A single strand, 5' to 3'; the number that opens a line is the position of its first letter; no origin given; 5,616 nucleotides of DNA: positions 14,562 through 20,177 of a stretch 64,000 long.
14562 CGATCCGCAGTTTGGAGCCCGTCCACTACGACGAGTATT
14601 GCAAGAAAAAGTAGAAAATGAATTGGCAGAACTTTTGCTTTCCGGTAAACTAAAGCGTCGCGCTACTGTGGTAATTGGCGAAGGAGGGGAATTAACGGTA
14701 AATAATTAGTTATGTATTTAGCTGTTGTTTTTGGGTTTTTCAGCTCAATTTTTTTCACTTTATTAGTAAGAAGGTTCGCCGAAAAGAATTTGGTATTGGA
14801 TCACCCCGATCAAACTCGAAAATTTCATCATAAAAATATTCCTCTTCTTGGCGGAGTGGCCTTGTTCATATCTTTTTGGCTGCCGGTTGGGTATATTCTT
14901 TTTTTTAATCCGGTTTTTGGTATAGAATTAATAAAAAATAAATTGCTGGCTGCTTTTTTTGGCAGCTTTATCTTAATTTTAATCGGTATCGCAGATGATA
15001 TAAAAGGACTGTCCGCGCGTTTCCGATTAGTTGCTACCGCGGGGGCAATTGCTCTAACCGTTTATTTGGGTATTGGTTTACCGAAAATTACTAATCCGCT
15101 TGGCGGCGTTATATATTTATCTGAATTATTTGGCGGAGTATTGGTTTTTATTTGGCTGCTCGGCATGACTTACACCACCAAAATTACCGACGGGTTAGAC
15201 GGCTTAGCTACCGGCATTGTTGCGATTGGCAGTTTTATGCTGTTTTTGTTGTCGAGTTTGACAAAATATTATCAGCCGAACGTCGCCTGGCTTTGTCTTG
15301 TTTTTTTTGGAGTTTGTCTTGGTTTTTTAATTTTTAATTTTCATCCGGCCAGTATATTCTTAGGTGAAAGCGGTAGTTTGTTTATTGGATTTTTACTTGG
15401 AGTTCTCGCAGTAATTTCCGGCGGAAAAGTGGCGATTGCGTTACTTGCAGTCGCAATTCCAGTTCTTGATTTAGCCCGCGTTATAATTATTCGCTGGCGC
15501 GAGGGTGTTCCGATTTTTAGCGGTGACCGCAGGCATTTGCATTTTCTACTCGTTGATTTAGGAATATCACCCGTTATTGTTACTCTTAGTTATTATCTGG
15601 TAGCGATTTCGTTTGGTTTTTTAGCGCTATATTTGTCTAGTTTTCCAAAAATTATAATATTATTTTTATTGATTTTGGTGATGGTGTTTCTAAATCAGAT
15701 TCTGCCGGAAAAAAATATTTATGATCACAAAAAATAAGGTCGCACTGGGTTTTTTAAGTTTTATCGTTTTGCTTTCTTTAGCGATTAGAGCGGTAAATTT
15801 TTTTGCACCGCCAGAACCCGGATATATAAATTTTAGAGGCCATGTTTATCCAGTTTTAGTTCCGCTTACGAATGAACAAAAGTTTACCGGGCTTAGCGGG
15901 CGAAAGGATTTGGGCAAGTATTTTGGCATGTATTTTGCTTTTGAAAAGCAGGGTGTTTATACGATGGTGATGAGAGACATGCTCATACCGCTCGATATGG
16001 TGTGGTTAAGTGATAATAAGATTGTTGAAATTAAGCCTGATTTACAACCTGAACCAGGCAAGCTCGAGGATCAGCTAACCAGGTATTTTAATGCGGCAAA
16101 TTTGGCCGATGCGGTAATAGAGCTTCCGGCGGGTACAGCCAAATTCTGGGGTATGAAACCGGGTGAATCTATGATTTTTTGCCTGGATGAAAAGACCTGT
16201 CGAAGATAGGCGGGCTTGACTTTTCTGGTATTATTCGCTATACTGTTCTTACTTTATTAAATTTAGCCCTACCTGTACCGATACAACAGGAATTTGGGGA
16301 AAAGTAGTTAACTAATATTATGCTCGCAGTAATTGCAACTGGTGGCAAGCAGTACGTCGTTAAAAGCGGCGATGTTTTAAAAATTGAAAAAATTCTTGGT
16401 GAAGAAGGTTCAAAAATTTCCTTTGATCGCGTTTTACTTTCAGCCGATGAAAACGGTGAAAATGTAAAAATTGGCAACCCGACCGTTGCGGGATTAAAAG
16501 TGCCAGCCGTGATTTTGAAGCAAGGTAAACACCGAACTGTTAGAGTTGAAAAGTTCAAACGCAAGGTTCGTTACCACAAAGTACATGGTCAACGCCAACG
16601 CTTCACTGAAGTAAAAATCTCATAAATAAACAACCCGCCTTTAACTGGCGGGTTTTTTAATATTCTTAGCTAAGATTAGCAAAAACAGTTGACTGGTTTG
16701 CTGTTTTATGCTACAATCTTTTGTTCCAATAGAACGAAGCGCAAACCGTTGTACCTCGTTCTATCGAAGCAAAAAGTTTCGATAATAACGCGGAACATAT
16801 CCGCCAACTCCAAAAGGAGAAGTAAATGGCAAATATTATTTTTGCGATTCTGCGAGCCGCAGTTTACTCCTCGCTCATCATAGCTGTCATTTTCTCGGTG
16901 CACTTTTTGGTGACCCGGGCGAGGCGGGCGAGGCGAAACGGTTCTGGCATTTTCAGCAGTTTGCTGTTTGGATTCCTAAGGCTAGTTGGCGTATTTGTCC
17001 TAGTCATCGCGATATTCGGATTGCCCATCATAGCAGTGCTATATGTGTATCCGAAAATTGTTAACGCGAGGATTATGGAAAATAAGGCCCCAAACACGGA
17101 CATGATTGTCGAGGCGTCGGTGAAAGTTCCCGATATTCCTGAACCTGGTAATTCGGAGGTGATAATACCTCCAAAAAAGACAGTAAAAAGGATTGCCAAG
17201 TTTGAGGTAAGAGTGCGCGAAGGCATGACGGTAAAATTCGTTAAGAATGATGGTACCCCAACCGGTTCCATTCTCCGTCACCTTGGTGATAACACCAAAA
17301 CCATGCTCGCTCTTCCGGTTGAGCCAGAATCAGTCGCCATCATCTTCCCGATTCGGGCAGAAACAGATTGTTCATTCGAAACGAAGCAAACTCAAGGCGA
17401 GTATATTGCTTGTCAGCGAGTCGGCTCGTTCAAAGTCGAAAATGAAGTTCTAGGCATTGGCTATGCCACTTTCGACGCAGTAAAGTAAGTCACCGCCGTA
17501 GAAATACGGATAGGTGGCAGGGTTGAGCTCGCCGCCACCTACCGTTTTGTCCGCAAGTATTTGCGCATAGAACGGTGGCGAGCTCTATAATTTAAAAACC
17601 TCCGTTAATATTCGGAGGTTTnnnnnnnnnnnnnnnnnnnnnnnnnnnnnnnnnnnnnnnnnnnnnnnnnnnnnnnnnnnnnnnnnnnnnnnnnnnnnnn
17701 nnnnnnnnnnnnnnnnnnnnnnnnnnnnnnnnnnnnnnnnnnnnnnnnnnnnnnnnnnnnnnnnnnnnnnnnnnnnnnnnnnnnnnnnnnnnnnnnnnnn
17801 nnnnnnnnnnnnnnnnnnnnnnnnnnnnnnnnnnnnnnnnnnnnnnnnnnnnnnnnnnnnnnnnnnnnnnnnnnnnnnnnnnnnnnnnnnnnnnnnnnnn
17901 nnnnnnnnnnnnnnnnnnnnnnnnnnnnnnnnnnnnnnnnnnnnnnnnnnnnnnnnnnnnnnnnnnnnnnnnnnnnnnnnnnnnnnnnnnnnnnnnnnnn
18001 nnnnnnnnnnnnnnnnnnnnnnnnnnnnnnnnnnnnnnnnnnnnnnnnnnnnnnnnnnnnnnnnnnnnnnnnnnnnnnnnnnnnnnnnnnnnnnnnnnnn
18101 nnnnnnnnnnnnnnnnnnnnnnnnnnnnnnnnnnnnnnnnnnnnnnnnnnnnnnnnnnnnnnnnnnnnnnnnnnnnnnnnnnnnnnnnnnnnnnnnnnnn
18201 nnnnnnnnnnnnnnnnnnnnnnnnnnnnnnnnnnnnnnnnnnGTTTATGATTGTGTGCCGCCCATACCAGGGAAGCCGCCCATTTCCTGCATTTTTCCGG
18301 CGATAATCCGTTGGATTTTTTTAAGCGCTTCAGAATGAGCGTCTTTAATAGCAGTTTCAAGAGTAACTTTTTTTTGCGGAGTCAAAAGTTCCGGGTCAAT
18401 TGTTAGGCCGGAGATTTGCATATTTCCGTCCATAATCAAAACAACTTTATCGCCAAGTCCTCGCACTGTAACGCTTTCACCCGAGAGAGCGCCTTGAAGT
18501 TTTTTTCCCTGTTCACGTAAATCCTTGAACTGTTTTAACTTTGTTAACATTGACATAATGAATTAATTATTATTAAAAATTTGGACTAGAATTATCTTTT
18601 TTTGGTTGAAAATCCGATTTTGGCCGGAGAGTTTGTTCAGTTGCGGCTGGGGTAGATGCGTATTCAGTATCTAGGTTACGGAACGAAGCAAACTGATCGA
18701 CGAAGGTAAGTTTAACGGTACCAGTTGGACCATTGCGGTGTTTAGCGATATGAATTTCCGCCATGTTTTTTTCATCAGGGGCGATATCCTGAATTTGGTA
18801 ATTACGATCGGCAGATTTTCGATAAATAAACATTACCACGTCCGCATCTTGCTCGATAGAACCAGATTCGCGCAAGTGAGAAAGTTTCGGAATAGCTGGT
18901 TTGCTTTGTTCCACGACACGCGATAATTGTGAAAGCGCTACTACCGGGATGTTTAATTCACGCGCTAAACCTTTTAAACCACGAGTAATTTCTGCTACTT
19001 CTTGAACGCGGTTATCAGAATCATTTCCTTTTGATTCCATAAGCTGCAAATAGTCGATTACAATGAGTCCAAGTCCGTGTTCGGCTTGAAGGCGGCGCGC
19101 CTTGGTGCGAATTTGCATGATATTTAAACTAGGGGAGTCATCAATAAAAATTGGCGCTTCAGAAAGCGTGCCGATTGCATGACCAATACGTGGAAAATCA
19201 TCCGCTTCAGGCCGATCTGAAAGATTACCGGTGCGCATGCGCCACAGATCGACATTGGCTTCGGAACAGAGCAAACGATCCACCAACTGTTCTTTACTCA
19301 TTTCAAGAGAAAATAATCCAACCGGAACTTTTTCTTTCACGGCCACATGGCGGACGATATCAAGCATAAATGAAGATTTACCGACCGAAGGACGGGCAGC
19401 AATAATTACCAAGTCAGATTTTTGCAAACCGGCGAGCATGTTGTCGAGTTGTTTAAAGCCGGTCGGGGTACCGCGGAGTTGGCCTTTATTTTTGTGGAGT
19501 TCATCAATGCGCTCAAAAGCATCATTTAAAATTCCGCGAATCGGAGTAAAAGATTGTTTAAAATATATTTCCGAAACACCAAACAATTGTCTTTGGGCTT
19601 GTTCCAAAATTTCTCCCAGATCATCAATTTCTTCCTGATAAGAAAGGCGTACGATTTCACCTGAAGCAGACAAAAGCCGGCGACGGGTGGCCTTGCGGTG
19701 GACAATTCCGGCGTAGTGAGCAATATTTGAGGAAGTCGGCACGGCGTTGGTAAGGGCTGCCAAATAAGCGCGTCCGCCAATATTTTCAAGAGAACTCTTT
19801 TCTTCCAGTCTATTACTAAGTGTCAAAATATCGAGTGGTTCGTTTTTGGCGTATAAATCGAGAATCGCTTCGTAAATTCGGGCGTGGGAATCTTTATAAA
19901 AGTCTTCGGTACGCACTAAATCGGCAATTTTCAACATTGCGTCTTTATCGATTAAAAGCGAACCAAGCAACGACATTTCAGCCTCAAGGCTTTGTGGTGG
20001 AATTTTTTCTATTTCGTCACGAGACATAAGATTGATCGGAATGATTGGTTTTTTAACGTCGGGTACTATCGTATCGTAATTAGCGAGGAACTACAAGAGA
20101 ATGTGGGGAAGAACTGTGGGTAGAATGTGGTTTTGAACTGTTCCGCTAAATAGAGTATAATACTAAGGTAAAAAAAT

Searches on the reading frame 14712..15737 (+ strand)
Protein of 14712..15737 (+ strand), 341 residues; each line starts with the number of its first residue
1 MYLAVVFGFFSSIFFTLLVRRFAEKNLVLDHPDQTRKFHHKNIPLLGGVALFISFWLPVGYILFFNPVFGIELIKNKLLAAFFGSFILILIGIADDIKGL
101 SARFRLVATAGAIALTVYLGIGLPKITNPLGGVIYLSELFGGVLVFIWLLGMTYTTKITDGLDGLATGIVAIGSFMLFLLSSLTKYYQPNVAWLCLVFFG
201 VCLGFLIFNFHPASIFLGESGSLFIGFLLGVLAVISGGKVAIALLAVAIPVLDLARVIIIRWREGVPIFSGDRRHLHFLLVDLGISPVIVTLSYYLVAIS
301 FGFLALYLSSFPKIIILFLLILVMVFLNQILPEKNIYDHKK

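Call 80: search_protein_families(library=pfam, proteins=[window:14712-15737:+], max_evalue=0.0001)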
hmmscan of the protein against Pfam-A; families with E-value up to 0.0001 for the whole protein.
window:14712-15737:+ (341 aa): 1 family
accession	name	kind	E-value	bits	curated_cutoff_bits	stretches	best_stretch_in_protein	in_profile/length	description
PF00953.26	Glycos_transf_4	-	2.2e-31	109.5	27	1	79-236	2-159/160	Glycosyl transferase family 4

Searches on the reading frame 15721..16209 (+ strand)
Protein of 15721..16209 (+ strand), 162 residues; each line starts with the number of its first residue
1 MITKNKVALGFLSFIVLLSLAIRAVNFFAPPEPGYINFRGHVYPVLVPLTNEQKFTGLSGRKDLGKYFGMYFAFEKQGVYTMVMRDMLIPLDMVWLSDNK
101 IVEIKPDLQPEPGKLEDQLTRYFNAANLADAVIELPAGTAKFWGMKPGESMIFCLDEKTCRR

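Call 80: search_protein_families(library=pfam, proteins=[window:15721-16209:+], max_evalue=0.0001)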
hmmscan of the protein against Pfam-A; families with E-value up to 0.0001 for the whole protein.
window:15721-16209:+ (162 aa): 1 family
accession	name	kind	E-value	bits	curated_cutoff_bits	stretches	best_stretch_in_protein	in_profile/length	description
PF02643.20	DUF192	-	6e-22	78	27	1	47-151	5-94/96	Uncharacterized ACR, COG1430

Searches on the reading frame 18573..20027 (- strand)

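Call 81: search_protein_families(library=pfam, proteins=[window:18573-20027:-], max_evalue=0.0001)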
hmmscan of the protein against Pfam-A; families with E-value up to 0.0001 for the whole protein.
window:18573-20027:- (484 aa): 4 families
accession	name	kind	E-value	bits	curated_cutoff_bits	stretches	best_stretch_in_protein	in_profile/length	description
PF03796.21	DnaB_C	-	1.3e-102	343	27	1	186-451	1-255/255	DnaB-like helicase C terminal domain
PF00772.26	DnaB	-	1.5e-35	121.7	23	1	10-110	2-102/103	DnaB-like helicase N terminal domain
PF13481.12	AAA_25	-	5.1e-14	52.8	27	1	194-367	22-189/195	AAA domain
PF20307.4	divDNAB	-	1.4e-06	27.7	26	0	168-230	41-103/356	Divergent DnaB-like ATPase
